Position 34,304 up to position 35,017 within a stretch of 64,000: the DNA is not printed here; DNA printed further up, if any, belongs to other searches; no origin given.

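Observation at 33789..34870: Orphan LarB-like gene translationally coupled to an FmdE-domain gene upstream of acsC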

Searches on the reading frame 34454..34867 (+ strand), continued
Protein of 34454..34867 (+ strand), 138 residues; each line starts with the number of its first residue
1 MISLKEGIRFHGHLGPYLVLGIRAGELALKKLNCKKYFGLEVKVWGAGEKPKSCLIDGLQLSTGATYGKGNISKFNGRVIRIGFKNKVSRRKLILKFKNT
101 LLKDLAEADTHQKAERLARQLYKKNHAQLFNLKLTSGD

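Call 99: search_protein_representatives(protein=window:34454-34867:+)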
Query: 138 residues. Proteins with E-value up to 0.001 (for the whole library): 669; up to 1e-10: 235; up to 1e-30: 3. The best 150 are listed.
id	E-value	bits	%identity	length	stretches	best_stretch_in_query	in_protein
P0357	2.0e-38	148.1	58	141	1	4-132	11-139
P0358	7.6e-36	139.8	53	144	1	3-133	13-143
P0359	5.4e-34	133.8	78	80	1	2-78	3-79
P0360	2.3e-27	112.3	67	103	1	3-84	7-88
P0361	4.9e-23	98.3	44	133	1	6-132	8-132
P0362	6.2e-23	98.0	41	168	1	4-132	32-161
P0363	5.2e-22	95.0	71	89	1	2-63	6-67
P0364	1.0e-21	94.1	49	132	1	8-122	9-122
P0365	2.7e-21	92.7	43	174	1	5-130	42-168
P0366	3.8e-21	92.2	45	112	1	25-132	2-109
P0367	7.7e-21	91.2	47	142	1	5-100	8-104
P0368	5.6e-20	88.4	51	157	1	8-120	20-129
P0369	6.2e-20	88.3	56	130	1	4-80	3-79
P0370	1.2e-19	87.3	40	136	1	9-131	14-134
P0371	1.6e-19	86.9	39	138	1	2-130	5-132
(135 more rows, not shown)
